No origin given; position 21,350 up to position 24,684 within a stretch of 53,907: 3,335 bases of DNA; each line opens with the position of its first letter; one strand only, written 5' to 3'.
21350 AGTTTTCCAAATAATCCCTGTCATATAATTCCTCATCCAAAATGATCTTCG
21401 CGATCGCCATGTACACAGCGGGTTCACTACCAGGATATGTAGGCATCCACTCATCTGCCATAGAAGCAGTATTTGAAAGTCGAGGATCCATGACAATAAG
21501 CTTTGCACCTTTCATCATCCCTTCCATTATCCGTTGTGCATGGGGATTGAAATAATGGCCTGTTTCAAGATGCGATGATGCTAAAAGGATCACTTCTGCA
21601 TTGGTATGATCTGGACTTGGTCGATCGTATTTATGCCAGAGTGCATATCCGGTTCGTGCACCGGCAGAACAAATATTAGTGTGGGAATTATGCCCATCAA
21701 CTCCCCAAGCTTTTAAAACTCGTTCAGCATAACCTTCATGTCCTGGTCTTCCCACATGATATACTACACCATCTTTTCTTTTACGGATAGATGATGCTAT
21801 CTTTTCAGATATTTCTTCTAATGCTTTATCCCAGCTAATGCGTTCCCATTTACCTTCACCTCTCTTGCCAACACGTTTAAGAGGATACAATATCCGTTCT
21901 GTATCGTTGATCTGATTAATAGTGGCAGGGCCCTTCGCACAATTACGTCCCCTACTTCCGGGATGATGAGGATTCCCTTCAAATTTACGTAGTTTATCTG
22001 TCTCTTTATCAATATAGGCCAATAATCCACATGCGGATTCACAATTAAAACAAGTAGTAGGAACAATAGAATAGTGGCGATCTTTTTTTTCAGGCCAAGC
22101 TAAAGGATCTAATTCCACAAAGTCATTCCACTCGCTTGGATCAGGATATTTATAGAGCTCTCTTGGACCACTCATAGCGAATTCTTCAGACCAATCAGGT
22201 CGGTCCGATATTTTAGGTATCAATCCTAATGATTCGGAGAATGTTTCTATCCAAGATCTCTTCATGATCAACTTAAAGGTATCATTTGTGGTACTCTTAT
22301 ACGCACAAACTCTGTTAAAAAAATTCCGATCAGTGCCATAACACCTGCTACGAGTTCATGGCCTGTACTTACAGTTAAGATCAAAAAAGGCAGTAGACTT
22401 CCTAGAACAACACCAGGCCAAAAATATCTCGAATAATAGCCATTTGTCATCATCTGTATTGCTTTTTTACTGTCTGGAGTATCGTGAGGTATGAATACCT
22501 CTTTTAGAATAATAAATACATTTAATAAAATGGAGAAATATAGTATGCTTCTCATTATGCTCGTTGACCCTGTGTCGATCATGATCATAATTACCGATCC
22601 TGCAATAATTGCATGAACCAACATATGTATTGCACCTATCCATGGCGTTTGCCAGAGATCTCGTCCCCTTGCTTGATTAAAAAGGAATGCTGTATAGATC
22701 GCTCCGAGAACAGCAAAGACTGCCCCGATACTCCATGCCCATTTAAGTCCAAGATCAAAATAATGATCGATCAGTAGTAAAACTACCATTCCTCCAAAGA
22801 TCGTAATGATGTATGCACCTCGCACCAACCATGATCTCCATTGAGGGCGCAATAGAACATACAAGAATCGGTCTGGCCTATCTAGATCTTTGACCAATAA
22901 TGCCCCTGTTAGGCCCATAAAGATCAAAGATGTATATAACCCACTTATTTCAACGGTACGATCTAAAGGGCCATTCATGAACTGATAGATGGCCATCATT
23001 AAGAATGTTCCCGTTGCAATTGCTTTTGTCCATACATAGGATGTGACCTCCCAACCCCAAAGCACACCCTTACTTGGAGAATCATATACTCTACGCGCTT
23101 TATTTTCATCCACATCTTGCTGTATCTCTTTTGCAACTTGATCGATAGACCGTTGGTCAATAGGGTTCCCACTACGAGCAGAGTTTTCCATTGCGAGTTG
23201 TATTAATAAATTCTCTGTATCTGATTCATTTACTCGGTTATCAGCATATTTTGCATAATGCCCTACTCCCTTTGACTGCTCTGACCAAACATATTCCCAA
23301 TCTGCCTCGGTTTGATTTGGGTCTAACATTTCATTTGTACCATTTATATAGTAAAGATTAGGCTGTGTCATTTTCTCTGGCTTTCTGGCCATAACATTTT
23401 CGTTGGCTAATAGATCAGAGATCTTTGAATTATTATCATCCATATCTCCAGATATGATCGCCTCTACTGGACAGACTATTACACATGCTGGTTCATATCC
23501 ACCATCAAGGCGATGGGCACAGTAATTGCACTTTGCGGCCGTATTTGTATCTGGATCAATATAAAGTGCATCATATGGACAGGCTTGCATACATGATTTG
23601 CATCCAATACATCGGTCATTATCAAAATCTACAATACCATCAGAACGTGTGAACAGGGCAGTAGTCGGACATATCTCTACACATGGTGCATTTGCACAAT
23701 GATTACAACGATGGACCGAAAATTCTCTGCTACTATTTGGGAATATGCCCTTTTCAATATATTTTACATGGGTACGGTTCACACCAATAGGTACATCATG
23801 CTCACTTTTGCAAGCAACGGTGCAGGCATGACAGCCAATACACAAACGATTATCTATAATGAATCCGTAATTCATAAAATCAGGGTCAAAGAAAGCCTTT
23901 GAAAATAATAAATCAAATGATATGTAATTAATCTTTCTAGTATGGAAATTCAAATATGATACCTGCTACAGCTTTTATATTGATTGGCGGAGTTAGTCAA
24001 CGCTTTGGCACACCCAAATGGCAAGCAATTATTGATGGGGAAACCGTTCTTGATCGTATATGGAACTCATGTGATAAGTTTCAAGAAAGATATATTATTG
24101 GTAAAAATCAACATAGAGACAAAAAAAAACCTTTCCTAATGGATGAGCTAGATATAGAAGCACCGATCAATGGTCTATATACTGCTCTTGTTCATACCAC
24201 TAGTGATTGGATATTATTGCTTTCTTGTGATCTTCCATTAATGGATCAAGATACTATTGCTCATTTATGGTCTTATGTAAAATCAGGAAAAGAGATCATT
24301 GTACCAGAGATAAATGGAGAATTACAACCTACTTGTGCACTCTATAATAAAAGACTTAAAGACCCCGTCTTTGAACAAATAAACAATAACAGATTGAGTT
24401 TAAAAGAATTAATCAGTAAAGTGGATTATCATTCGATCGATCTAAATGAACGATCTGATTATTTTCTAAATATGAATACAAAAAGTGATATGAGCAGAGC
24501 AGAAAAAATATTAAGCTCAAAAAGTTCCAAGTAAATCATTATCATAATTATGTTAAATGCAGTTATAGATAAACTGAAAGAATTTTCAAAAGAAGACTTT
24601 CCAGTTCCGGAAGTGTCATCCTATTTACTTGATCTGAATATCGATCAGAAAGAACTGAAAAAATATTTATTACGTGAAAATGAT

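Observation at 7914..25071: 17-kb supercluster linking the Soe-like enzyme to its cofactor pathway, a cysteine dioxygenase and two anion permeases: possible cysteine -> sulfite -> sulfate module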

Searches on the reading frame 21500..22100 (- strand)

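Call 39: search_solved_structures(query=window:21500-22100:-, max_evalue=1e-10, show_alignments=3)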
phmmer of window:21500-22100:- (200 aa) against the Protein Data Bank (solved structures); distinct sequences matched with E-value up to 1e-10: 9.
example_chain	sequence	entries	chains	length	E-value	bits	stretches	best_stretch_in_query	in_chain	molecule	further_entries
2ivf_A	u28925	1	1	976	2.4e-13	53.3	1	53-114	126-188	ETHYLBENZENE DEHYDROGENASE ALPHA-SUBUNIT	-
1h0h_A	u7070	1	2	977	4.1e-13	52.6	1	15-104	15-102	FORMATE DEHYDROGENASE SUBUNIT ALPHA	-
1kqf_A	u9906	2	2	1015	1.1e-12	51.1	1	13-101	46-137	FORMATE DEHYDROGENASE, NITRATE-INDUCIBLE, MAJOR SUBUNIT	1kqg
9vap_A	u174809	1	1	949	3.1e-12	49.7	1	12-159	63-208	Formate dehydrogenase molybdopterin-binding subunit FdhA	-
2e7z_A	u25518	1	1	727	3.5e-12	49.5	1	16-107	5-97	Acetylene hydratase Ahy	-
2vpw_A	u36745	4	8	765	9.2e-12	48.2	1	15-179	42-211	THIOSULFATE REDUCTASE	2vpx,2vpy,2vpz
5e7o_A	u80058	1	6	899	6.6e-11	45.4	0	18-108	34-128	DMSO reductase family type II enzyme, molybdopterin subunit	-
4ydd_A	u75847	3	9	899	6.6e-11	45.4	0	18-108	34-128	DMSO reductase family type II enzyme, molybdopterin subunit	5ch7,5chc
2jim_A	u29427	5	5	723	7e-11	45.3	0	13-165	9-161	PERIPLASMIC NITRATE REDUCTASE | PROTEIN (PERIPLASMIC NITRATE REDUCTASE)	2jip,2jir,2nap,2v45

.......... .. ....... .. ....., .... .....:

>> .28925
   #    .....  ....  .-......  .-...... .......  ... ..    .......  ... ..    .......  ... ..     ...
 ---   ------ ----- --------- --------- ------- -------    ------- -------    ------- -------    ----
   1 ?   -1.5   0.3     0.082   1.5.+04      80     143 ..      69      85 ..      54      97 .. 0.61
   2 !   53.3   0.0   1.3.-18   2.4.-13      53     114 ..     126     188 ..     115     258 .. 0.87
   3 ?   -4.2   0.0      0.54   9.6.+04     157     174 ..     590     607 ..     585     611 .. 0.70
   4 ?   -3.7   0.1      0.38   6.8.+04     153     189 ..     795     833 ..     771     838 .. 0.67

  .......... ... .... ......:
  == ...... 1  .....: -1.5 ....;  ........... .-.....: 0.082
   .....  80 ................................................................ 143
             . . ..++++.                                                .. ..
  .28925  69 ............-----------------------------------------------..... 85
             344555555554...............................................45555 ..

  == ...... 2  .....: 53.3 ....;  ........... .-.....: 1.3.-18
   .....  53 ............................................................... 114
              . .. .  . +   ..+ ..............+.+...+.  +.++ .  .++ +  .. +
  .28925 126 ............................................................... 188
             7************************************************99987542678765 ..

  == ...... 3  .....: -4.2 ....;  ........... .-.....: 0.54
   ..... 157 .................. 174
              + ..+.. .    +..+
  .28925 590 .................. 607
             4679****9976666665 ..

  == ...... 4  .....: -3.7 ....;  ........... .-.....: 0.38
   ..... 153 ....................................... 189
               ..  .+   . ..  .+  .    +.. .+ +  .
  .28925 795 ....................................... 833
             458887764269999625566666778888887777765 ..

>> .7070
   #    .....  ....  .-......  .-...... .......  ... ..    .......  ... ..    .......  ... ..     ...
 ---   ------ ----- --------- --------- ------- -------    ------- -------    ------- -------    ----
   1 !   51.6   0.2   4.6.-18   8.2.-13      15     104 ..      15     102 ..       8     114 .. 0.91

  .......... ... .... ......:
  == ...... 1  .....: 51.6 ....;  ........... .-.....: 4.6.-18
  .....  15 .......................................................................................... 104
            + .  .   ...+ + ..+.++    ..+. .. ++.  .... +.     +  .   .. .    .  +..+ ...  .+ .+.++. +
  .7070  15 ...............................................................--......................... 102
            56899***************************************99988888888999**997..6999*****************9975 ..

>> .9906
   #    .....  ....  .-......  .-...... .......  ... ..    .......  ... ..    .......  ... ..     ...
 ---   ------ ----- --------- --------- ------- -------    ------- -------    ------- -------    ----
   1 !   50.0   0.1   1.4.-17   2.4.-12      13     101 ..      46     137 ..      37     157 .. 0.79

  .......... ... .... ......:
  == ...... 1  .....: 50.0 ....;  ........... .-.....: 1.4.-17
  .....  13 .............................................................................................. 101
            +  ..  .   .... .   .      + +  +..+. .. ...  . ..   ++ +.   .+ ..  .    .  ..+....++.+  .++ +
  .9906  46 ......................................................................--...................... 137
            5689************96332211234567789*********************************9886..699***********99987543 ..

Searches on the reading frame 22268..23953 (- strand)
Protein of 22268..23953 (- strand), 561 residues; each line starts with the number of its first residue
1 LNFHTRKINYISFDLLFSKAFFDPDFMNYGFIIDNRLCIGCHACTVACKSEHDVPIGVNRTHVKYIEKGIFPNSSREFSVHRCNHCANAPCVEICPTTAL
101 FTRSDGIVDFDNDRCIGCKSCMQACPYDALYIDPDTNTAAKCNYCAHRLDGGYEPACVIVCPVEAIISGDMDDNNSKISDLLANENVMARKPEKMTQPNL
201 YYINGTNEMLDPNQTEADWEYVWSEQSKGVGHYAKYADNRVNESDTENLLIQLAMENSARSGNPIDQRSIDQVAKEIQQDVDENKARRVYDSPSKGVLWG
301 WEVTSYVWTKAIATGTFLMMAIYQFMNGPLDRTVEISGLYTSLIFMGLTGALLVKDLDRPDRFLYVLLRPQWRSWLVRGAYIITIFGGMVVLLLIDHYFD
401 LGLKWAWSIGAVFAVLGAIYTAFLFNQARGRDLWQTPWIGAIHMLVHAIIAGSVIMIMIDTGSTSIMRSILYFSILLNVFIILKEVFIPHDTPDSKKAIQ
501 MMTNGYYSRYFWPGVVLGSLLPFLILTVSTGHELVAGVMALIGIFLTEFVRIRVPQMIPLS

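Call 4: search_protein_families(library=pfam, proteins=[window:22268-23953:-])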
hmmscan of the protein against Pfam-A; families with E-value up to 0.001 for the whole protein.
window:22268-23953:- (561 aa): 13 families
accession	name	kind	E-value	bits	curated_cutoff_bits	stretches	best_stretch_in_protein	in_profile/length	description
PF13247.11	Fer4_11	-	1.7e-22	79.9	26.2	1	78-170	5-99/100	4Fe-4S dicluster domain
PF03916.19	NrfD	-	2.5e-15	57.4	25.8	1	295-551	7-304/313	Polysulphide reductase, NrfD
PF13237.11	Fer4_10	-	9.8e-11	41.9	25.5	2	110-162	4-53/53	4Fe-4S dicluster domain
PF13187.11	Fer4_9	-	1e-10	41.9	27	2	38-99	2-51/52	4Fe-4S dicluster domain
PF12838.12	Fer4_7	-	1.1e-10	42.3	27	3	82-129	1-52/52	4Fe-4S dicluster domain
PF00037.32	Fer4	-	6.8e-10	38.8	21.1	1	109-131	2-24/24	4Fe-4S binding domain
PF12837.12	Fer4_6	-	8.2e-10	38.6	25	1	107-130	1-24/24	4Fe-4S binding domain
PF12797.12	Fer4_2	-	1.9e-08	34.1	24.5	2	108-127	3-22/22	4Fe-4S binding domain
PF14697.11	Fer4_21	-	1.3e-06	28.9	35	1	111-166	4-56/59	4Fe-4S dicluster domain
PF25160.1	LdpA_Fe-S-bd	-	2.3e-06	27.7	27.6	1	88-129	6-42/49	LdpA Fe-S cluster-binding domain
PF13484.11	Fer4_16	-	1.5e-05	26.1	30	0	114-142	1-29/66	4Fe-4S double cluster binding domain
PF12800.12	Fer4_4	-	3e-05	24.4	24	1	113-128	2-17/17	4Fe-4S binding domain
PF12798.12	Fer4_3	-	0.00015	22.8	27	0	115-129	1-15/15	4Fe-4S binding domain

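Call 6: search_protein_families(library=ncbifam, proteins=[window:22268-23953:-], max_evalue=0.001)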
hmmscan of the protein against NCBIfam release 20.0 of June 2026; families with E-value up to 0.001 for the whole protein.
window:22268-23953:- (561 aa): 55 families (the best 25 are shown)
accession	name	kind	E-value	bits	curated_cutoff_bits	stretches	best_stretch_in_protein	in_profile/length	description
NF011569.0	PRK14993.1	equivalog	5.6e-53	179.9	416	1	28-214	43-233/244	tetrathionate reductase subunit TtrB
TIGR03149.1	cyt_nit_nrfC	equivalog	6.6e-52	176.1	377.6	1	27-204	37-217/225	cytochrome c nitrite reductase Fe-S protein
NF045797.1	DsrO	equivalog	1.2e-48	165.6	200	1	28-203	43-234/235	sulfate reduction electron transfer complex DsrMKJOP subunit DsrO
NF041715.1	arsenate_red_ArrB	equivalog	4.7e-46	157.2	450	2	27-132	1-106/233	arsenate respiratory reductase iron-sulfur subunit ArrB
TIGR02951.1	DMSO_dmsB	equivalog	9.4e-40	136.3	214.1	1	29-176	2-158/161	DMSO/selenate family reductase complex B subunit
TIGR03478.1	DMSO_red_II_bet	subfamily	1.9e-32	112.4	480.7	1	68-206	116-256/321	DMSO reductase family type II enzyme, iron-sulfur subunit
NF038355.1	FDH3_beta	equivalog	1.1e-29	103.7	240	1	30-139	4-110/180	formate dehydrogenase FDH3 subunit beta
TIGR01582.1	FDH-beta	equivalog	1.2e-26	93.5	334.7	1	81-177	91-188/283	formate dehydrogenase subunit beta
NF042979.1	EthbenzDh_ebdB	equivalog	2.7e-26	92.3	740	1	69-204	139-276/354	ethylbenzene dehydrogenase subunit beta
NF008134.0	PRK10882.1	equivalog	1.1e-24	87.1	263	1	78-186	108-223/329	hydrogenase 2 operon protein HybA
NF009408.0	PRK12769.1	equivalog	9.2e-24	83.5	1003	1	27-167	1-143/659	formate-dependent uric acid utilization protein AegA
NF041782.1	mnquin_red_QrcC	equivalog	4.1e-23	82.3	400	2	29-132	1-118/239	menaquinone reductase iron-sulfur cluster-binding subunit QrcC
NF009451.0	PRK12809.1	equivalog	9e-23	80.4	1154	1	31-175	5-141/639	formate-dependent uric acid utilization protein YgfT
NF045715.1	sulf_resp_HmcB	equivalog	5.6e-21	74.9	420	1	28-174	36-201/307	sulfate respiration complex iron-sulfur protein HmcB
NF007658.0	PRK10330.1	equivalog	1.5e-19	70.2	260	1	27-172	1-158/181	electron transport protein HydN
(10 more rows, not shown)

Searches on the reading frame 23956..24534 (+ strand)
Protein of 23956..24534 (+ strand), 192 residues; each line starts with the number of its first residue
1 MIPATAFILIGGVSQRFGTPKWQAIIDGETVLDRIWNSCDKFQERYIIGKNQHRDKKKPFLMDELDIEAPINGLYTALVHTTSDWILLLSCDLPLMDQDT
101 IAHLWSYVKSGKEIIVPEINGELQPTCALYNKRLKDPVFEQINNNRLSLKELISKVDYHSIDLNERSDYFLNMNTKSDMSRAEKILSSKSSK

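Call 4: search_protein_families(library=pfam, proteins=[window:23956-24534:+])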
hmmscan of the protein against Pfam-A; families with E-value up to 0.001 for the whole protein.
window:23956-24534:+ (192 aa): 1 family
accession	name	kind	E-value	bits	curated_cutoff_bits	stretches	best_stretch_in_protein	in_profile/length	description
PF12804.13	NTP_transf_3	-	1.4e-23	84.2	27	1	6-139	1-142/160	MobA-like NTP transferase domain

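Call 6: search_protein_families(library=ncbifam, proteins=[window:23956-24534:+], max_evalue=0.001)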
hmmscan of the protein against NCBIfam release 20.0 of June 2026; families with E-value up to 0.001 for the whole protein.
window:23956-24534:+ (192 aa): 11 families
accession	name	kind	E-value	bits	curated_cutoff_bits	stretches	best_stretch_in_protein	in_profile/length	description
NF001457.0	PRK00317.1-3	equivalog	4.1e-31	108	164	1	5-185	3-196/200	molybdenum cofactor guanylyltransferase MobA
NF011056.0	PRK14489.1-1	equivalog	1e-22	80.8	379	1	4-182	6-192/363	bifunctional molybdenum cofactor guanylyltransferase MobA/molybdopterin-guanine dinucleotide biosynthesis adaptor protein MobB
TIGR02665.1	molyb_mobA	equivalog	2e-22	80.1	151.85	1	5-179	2-185/186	molybdenum cofactor guanylyltransferase MobA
NF002741.0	PRK02726.1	equivalog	8.5e-22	77.8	179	1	5-184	9-196/200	molybdenum cofactor guanylyltransferase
NF001837.0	PRK00560.1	equivalog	2.4e-21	76.3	182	1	6-189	11-194/196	molybdenum cofactor guanylyltransferase MobA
NF011059.0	PRK14490.1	equivalog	9.2e-12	44.8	354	1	3-189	180-372/374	bifunctional molybdenum cofactor guanylyltransferase MobA/molybdopterin-guanine dinucleotide biosynthesis adaptor protein MobB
NF011057.0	PRK14489.1-2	subfamily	1.9e-07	30.7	541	1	52-185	62-197/363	bifunctional molybdenum cofactor guanylyltransferase MobA/molybdopterin-guanine dinucleotide biosynthesis adaptor protein MobB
NF001855.0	PRK00576.1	equivalog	5e-07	29.5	205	1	2-180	5-190/197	molybdenum cofactor guanylyltransferase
NF011070.0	PRK14500.1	equivalog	7.4e-07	28.7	606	1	4-183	167-352/358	putative bifunctional molybdopterin-guanine dinucleotide biosynthesis protein MoaC/MobA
TIGR03310.1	matur_MocA_YgfJ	equivalog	1.3e-06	28.6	186.45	1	6-125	2-133/188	molybdenum cofactor cytidylyltransferase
NF011058.0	PRK14489.1-3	exception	0.00017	20.2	820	1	6-187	11-206/382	molybdenum cofactor guanylyltransferase MobA, DUF3305 domain-containing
